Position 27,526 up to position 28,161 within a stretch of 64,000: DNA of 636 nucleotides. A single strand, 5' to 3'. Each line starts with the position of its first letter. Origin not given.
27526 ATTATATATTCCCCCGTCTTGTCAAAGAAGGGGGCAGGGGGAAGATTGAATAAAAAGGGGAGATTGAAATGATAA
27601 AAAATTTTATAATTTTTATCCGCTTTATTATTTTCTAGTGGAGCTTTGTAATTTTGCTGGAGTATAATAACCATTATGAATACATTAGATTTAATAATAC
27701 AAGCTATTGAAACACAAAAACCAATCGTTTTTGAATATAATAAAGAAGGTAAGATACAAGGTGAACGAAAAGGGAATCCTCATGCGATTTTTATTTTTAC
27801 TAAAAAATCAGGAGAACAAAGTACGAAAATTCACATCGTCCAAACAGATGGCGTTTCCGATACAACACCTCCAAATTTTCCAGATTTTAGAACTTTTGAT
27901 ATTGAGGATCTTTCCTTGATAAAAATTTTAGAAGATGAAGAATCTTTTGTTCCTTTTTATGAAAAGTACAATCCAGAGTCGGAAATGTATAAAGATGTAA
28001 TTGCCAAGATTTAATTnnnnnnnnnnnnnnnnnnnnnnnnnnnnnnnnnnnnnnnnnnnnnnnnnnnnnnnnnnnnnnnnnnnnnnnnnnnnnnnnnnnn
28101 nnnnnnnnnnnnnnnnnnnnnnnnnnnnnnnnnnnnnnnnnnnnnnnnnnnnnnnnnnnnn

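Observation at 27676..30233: Three-gene cassette (WYL-like small protein -> Shedu/DUF4263-like RecB-family nuclease with novel N-terminal domain -> RmuC) inserted between dut and pyrF next to a TIR element: candidate novel defense/DNA-surveillance system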

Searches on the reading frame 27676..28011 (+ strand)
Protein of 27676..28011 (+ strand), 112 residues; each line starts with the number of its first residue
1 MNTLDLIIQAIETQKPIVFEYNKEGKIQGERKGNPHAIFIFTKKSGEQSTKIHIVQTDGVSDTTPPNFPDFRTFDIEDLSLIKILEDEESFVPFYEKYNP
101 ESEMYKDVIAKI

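Call 3: search_protein_families(library=pfam, proteins=[window:27676-28011:+], max_evalue=1)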
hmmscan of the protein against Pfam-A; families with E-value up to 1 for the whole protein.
window:27676-28011:+ (112 aa): 2 families
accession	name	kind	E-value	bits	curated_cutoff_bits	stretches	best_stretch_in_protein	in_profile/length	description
PF13280.12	WYL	-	0.0038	17.6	21.8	1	3-40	2-40/70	WYL domain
PF06214.17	SLAM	-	0.12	12.8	25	1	38-87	62-110/125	Signaling lymphocytic activation molecule (SLAM) protein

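Call 4: search_protein_families(library=padloc, proteins=[window:27676-28011:+], max_evalue=1)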
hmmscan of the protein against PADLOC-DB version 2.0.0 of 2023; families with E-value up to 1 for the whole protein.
window:27676-28011:+ (112 aa): 2 families
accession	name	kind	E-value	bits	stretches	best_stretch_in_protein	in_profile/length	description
PDLC01652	WYL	-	0.0032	15.8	1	3-41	19-52/162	"CAS-I,CAS-II,CAS-III,CAS-IV,CAS-V,CAS-VI; associated_signaling"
PDLC01457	WYL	-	0.042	11.4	1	3-40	126-163/229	"CAS-I,CAS-II,CAS-III,CAS-IV,CAS-V,CAS-VI; associated_signaling"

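Call 5: search_protein_families(library=ncbifam, proteins=[window:27676-28011:+], max_evalue=1)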
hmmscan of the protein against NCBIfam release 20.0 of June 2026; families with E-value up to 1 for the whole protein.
window:27676-28011:+ (112 aa): 0 families

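Call 6: find_homologous_proteins(query=window:27676-28011:+)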
Query window:27676-28011:+ (112 aa): 43 proteins with E <= 0.001 among 43 candidates.
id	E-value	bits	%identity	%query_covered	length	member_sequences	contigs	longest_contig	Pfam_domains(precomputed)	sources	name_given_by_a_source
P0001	1.6e-67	242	100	100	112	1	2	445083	-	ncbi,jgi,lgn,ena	ncbi:MAG: hypothetical protein WCT51_02740 [Candidatus Shapirobacteria bacterium]|jgi:hypothetical p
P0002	7.9e-41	156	65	100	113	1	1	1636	-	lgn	-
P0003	1.7e-40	155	69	100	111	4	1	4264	-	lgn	-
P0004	4.6e-40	154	67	100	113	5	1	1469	-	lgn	-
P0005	7.2e-40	153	65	100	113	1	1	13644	-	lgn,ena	-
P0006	1.5e-39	152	65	100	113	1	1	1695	-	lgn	-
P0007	2.0e-39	152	66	100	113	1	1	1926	-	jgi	jgi:hypothetical protein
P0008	4.3e-39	151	67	100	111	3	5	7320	-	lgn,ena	-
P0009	5.5e-39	150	65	100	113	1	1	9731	-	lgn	-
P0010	5.9e-39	150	67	100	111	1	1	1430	-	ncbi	-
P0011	1.8e-38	149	65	100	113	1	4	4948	-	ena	-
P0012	2.0e-38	149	66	100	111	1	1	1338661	-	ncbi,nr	ncbi:hypothetical protein IPJ72_06090 [Candidatus Peregrinibacteria bacterium]|nr:MAG: hypothetical 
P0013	2.8e-38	148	63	100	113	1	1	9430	-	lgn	-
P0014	3.5e-38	148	62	100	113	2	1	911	-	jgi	jgi:hypothetical protein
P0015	7.2e-38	147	65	100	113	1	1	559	-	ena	-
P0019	1.8e-36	142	65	100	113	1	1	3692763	-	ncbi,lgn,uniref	ncbi:hypothetical protein ACHMWN_01015 [Pedobacter sp. UC225_61]|uniref:hypothetical protein n=1 Tax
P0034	3.7e-31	125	59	98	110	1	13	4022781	-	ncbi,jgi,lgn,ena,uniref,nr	ncbi:hypothetical protein WKH09_14555 [Pantoea agglomerans]|uniref:hypothetical protein n=1 Tax=Ente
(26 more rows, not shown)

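Call 9: find_encoding_contigs(protein=P0012, flank=6000, max_places=3)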
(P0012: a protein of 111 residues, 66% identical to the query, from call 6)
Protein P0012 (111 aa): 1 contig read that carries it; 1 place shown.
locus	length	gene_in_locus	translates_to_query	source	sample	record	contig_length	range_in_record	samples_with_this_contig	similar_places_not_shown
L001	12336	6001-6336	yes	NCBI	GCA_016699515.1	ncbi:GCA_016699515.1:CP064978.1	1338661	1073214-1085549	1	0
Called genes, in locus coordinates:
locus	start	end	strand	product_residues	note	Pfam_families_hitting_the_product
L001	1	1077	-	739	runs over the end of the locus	PF13246:Cation_ATPase, PF00702:Hydrolase, PF00689:Cation_ATPase_C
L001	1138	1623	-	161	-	PF00690:Cation_ATPase_N, PF00122:E1-E2_ATPase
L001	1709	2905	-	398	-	PF00773:RNB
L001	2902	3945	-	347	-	PF00773:RNB (weak)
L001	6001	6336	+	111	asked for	-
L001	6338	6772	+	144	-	-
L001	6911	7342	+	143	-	PF14082:SduA_C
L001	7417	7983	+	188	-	PF14355:Abi_C (weak)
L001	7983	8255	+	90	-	PF14355:Abi_C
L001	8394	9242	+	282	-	PF16263:DUF4917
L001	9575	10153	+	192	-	PF00677:Lum_binding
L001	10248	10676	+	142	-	PF00885:DMRL_synthase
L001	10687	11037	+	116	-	PF01740:STAS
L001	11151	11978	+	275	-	PF01556:DnaJ_C, PF00684:DnaJ_CXXCXGXG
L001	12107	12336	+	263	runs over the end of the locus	PF00149:Metallophos, PF13277:YmdB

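Call 10: find_encoding_contigs(protein=P0019, flank=6000, max_places=3)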
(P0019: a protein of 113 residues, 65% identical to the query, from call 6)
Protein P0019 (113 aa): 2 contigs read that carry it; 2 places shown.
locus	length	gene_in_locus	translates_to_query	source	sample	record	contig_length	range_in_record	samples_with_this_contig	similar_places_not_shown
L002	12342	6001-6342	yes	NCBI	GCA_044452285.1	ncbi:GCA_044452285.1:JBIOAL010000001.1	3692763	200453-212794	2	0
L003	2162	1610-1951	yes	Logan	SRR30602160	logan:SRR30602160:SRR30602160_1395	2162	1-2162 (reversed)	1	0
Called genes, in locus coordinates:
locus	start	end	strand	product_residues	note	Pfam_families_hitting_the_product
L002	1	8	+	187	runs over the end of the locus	-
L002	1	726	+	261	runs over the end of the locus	PF01738:DLH (faint), PF00326:Peptidase_S9 (faint), PF02129:Peptidase_S15 (weak), PF08840:BAAT_C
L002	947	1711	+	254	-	PF00557:Peptidase_M24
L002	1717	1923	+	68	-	-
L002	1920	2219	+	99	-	PF00583:Acetyltransf_1, PF13302:Acetyltransf_3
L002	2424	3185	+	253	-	PF07179:SseB, PF14581:SseB_C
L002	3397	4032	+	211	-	PF19781:DUF6266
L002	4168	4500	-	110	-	PF00436:SSB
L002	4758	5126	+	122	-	-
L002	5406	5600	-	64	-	PF08845:SymE_toxin (weak)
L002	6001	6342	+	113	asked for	-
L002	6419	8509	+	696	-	PF13166:AAA_13 (weak)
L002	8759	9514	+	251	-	PF01555:N6_N4_Mtase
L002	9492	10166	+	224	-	-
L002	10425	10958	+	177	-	-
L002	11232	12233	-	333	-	PF01965:DJ-1_PfpI, PF00165:HTH_AraC, PF12833:HTH_18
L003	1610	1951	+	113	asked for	-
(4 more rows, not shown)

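Call 11: find_encoding_contigs(protein=P0034, flank=6000, max_places=4)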
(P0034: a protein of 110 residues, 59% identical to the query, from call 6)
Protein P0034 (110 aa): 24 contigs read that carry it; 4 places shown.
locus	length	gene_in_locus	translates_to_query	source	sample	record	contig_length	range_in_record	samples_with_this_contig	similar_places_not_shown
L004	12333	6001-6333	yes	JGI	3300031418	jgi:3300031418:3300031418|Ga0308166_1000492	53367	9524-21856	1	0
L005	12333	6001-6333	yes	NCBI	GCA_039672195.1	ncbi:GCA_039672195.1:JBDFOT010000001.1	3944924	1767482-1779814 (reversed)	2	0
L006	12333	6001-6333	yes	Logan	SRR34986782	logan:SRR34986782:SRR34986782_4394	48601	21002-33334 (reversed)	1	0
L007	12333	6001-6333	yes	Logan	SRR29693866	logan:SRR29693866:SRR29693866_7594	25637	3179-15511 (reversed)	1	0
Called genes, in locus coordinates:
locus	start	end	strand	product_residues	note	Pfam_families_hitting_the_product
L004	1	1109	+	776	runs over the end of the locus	PF00580:UvrD-helicase, PF13245:AAA_19 (weak), PF13361:UvrD_C (faint)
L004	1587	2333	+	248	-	-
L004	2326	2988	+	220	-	PF08808:RES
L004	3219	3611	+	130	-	-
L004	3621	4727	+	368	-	PF03432:Relaxase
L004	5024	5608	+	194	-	PF15947:DUF4755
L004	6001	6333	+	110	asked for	-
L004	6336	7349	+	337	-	PF14082:SduA_C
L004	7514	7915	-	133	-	-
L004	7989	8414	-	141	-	-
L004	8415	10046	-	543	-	-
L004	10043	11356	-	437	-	PF00589:Phage_integrase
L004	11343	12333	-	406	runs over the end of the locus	PF00589:Phage_integrase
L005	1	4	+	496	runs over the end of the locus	-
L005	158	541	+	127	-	-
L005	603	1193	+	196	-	PF12796:Ank_2 (faint), PF13637:Ank_4 (faint)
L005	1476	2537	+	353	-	PF03235:GmrSD_N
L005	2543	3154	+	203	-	PF18735:HEPN_RiboL-PSP, PF18737:HEPN_MAE_28990 (weak)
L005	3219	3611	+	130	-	-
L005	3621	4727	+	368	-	PF03432:Relaxase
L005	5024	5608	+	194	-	PF15947:DUF4755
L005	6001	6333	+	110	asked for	-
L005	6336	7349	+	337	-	PF14082:SduA_C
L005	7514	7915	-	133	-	-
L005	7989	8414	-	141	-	-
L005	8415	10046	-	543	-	-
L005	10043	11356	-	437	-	PF00589:Phage_integrase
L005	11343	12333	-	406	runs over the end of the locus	PF00589:Phage_integrase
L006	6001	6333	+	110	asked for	-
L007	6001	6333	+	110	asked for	-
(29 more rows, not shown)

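Call 15: find_related_loci(query=A1, collection=metagenome_contigs, flank=6000)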
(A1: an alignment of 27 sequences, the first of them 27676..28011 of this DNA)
Query A1 (112 aa) in metagenome_contigs; peptide patterns used: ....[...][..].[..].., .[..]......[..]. (x = any residue, [..] = any of these).
128 stretches matched a pattern; 84 encode a relative of the query (tblastn E <= 1e-3); the best 80 are kept; 80 distinct loci.
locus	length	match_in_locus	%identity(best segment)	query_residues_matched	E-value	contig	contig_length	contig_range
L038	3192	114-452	65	1-112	4e-45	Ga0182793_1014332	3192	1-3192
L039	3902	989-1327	65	1-112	6e-45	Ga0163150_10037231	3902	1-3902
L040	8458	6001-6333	63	1-112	8e-43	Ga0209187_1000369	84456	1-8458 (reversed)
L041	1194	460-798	63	1-112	2e-42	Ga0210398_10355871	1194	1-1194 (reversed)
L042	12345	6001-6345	62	1-112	2e-40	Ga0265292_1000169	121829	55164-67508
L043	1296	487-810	63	3-112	4e-41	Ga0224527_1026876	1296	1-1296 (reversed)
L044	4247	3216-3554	61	1-112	1e-39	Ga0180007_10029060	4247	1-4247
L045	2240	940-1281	59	1-112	4e-38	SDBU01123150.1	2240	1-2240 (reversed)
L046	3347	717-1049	60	1-112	2e-38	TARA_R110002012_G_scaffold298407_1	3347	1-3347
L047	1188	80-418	58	1-112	2e-39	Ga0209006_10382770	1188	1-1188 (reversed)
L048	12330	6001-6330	62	1-112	5e-38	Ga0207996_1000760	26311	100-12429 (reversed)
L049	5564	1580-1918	61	1-112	7e-38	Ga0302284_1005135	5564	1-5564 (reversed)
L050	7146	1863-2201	61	1-112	7e-38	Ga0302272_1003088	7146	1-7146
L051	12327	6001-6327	59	3-112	3e-36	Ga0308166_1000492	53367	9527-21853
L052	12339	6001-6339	59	1-112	9e-36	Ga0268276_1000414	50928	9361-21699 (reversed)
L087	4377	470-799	47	1-112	6e-30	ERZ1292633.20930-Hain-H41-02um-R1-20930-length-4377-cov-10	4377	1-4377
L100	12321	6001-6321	46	4-112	9e-26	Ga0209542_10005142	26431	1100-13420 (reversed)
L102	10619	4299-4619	46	4-112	4e-24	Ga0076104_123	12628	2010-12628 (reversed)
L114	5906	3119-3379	44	1-90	5e-16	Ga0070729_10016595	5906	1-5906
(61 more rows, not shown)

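Call 24: list_cluster_members(proteins=[P0034, L005:6336-7346:+])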
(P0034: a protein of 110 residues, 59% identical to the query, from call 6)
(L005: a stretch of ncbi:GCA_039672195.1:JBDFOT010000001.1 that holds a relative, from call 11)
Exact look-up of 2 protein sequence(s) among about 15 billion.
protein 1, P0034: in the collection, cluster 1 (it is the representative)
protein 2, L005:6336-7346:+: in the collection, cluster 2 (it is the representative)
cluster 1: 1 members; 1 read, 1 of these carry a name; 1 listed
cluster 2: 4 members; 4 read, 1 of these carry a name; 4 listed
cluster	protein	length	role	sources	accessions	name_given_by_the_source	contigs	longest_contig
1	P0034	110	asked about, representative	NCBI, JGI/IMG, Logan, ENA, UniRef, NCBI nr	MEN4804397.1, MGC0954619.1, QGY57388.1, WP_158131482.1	hypothetical protein WKH09_14555 [Pantoea agglomerans] | hypothetical protein n=1 Tax=Enterobacter agglomerans TaxID=549 RepID=UPI001302BEC4 | hypothetical protein [Pantoea agglomerans]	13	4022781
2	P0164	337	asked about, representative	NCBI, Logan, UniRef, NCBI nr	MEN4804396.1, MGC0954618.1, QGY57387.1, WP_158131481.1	Shedu immune nuclease family protein [Pantoea agglomerans] | Shedu immune nuclease family protein n=1 Tax=Enterobacter agglomerans TaxID=549 ...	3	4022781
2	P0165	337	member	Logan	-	-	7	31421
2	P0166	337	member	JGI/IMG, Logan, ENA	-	-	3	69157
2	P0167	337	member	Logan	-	-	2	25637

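Call 27: search_dna_similar(query=P0034, collection=plasmids, mode=protein, max_rows=15)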
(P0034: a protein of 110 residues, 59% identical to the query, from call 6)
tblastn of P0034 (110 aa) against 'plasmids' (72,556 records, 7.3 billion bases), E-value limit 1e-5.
No match.

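Call 28: search_dna_similar(query=window:27676-28011:+, collection=phages, mode=protein, max_rows=15)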
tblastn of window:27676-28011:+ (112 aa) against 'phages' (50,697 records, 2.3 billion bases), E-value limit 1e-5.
No match.

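Call 44: predict_structure(alignment_id=A1)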
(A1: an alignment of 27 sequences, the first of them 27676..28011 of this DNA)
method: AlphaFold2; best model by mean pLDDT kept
length: 112 residues; sequences in the alignment: 27
mean_pLDDT: 93.0   pTM: 0.84
mean pLDDT of the five models: 93.0, 91.9, 91.9, 91.8, 90.9
residues with pLDDT >= 90: 95; 70-90: 16; 50-70: 1; < 50: 0
segments of 3 or more residues with pLDDT < 50: none
pLDDT, mean of each block of 10 residues (from residue 1): 91 97 94 97 93 96 88 95 95 84 93 93
secondary structure, 60 per line:
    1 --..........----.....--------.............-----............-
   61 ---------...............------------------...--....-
elements in order: H3-12 E17-21 E30-42 E48-59 E70-75 E79-84 E108-111

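Call 49: search_solved_structures(query=A1, max_evalue=10)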
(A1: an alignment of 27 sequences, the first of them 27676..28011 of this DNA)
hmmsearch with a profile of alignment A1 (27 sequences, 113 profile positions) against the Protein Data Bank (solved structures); distinct sequences matched with E-value up to 10: 1.
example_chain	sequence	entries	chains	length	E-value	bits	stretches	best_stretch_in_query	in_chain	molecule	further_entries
7qfz_A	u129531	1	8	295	0.12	15.8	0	68-104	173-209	WYL domain-containing protein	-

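Call 50: search_protein_families(library=padloc, proteins=[L002:6419-8506:+, L102:4586-6499:+, L087:922-1392:+, L114:3433-3837:+], max_evalue=0.01)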
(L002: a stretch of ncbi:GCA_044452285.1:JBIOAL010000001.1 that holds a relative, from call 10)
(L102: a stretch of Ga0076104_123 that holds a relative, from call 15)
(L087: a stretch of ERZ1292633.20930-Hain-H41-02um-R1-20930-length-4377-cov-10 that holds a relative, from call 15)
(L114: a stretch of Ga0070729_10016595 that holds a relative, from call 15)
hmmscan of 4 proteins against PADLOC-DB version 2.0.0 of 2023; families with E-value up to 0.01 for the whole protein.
L002:6419-8506:+ (696 aa): 6 families
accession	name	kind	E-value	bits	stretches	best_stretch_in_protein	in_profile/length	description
PDLC04889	PDC-S06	-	1.7e-271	900.7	1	1-695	1-688/693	-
PDLC03859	LmuB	-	4.1e-12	44.1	2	90-490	219-586/611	-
PDLC04897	PDC-S06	-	5.9e-07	26.4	2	225-485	295-578/727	-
PDLC04135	mad3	-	3.2e-06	24.9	1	2-488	4-326/374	mads_3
PDLC04140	mad8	-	0.00031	18.3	0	27-147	33-125/314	mads_8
PDLC04893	PDC-S06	-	0.00077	15.9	0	5-43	81-120/862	-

L102:4586-6499:+ (638 aa): 36 families (the best 25 are shown)
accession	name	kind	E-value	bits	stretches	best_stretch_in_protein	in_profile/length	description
PDLC03634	MTase_III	-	1.6e-168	560.5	1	14-634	3-611/621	Type III methyltransferase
PDLC03641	MTase_III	-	2.3e-95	318.6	1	26-585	17-565/657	Type III methyltransferase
PDLC03637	MTase_III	-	3.7e-80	268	2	25-270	48-276/513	Type III methyltransferase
PDLC03644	MTase_III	-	1.4e-64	216.8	1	67-462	4-384/542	Type III methyltransferase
PDLC03640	MTase_III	-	1e-48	164.2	2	77-256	22-196/654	Type III methyltransferase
PDLC03642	MTase_III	-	5.4e-48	161.9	1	48-461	28-399/528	Type III methyltransferase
PDLC03635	MTase_III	-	5.6e-44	148.9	2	178-439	265-547/708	Type III methyltransferase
PDLC03636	MTase_III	-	8.5e-44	148.3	2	176-459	91-393/575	Type III methyltransferase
PDLC03278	MTase_II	-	8.5e-32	109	2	177-260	42-123/390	Type II methyltransferase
PDLC03639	MTase_III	-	6.8e-31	105.3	2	99-257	85-220/639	Type III methyltransferase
PDLC03638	MTase_III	-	1.1e-30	104.7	2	178-463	428-669/816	Type III methyltransferase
PDLC03354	MTase_II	-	8.2e-29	98.8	1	62-231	22-179/425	Type II methyltransferase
PDLC03646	MTase_III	-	5.5e-28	95.3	3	392-462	758-827/1057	Type III methyltransferase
PDLC03643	MTase_III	-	2.2e-26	91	2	185-247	1-63/465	Type III methyltransferase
PDLC03300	MTase_II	-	1.1e-23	81.8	2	100-234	10-139/302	Type II methyltransferase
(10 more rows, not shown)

L087:922-1392:+ (157 aa): 0 families

L114:3433-3837:+ (135 aa): 0 families

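Call 65: search_protein_families(library=pfam, proteins=[P0164, L118:6298-7305:+, P0034, L118:5965-6291:+], max_evalue=0.1)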
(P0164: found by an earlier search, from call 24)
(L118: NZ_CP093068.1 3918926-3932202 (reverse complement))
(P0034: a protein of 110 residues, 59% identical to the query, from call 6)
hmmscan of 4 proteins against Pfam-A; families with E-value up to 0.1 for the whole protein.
P0164 (337 aa): 1 family
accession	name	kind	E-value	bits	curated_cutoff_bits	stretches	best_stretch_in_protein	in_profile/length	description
PF14082.12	SduA_C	-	1.6e-30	106.8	27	1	145-313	2-159/159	Shedu protein SduA, C-terminal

L118:6298-7305:+ (336 aa): 1 family
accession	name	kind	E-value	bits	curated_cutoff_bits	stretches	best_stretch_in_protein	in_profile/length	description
PF14082.12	SduA_C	-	7.8e-30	104.6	27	1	144-312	2-159/159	Shedu protein SduA, C-terminal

P0034 (110 aa): 0 families

L118:5965-6291:+ (109 aa): 1 family
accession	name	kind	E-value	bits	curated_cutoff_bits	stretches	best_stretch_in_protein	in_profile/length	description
PF13280.12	WYL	-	0.004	17.6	21.8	1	3-38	3-39/70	WYL domain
